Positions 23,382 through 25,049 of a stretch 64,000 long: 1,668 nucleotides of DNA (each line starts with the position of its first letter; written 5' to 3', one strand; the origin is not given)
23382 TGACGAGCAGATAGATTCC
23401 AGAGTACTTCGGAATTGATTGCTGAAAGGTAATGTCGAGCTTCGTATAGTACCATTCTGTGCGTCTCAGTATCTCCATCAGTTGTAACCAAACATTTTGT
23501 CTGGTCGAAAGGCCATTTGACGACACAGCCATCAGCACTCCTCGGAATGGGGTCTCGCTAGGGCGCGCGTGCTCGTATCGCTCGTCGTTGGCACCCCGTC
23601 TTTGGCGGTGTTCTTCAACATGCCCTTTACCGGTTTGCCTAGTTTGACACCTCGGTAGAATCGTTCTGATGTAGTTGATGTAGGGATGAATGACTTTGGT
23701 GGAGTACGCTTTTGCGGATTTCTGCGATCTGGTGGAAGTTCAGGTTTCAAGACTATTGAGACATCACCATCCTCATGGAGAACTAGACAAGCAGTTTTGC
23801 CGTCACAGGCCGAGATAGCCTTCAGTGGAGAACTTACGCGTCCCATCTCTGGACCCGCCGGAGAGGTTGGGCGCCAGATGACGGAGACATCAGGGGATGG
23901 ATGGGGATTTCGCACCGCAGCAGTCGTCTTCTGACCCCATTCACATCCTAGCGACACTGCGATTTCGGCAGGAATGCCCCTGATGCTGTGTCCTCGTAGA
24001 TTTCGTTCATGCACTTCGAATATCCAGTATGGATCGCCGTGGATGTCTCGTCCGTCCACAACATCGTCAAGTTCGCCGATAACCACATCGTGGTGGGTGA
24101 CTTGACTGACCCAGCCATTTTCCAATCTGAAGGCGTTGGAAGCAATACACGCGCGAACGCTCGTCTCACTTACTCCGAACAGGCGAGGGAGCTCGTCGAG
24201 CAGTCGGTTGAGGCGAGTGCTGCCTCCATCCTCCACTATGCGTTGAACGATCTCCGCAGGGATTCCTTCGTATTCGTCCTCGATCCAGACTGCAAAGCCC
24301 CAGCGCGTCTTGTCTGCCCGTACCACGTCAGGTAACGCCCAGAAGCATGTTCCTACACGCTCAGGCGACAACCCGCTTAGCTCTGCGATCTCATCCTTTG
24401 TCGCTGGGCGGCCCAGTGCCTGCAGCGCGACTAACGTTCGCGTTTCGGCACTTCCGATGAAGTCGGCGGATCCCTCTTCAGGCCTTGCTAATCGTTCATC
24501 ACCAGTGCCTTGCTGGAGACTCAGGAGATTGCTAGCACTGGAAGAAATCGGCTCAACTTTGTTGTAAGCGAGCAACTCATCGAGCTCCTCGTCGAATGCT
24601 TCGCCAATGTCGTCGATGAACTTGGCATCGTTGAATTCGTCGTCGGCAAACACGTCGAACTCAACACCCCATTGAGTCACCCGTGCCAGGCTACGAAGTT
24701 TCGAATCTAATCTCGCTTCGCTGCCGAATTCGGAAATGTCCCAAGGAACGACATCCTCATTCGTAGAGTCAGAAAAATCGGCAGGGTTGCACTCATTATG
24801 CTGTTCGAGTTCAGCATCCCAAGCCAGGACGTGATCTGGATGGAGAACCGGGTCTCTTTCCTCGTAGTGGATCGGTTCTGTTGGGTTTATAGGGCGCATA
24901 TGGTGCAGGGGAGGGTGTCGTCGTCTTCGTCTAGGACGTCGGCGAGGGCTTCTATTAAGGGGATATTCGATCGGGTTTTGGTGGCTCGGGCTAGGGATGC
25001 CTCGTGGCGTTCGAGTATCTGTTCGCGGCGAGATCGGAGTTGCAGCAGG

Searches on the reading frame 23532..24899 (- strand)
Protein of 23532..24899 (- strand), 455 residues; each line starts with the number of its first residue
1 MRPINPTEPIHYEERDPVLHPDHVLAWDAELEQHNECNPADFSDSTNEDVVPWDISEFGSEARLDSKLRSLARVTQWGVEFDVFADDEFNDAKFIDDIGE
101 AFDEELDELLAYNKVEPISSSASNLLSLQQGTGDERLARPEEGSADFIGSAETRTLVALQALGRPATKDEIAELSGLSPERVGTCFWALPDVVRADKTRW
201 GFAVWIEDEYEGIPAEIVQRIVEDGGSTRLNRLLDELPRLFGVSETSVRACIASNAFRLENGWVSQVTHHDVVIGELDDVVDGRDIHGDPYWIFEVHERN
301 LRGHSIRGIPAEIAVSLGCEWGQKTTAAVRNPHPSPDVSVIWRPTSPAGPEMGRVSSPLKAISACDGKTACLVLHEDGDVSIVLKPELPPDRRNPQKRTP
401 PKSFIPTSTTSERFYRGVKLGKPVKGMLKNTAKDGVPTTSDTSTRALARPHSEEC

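Call 7: search_protein_families(library=padloc, proteins=[window:23532-24899:-], max_evalue=0.01)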
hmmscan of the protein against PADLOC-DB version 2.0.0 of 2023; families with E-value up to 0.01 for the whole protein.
window:23532-24899:- (455 aa): 0 families

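Call 12: search_protein_families(library=pfam, proteins=[window:23532-24899:-], max_evalue=0.01)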
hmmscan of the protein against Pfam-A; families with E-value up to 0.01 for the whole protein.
window:23532-24899:- (455 aa): 1 family
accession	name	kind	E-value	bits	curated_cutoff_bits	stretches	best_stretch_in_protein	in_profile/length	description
PF04539.22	Sigma70_r3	-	0.00084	19.8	25.3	1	159-183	14-38/78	Sigma-70 region 3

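Call 13: search_protein_families(library=ncbifam, proteins=[window:23532-24899:-], max_evalue=0.01)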
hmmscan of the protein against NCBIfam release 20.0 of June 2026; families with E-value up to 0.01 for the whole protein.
window:23532-24899:- (455 aa): 0 families
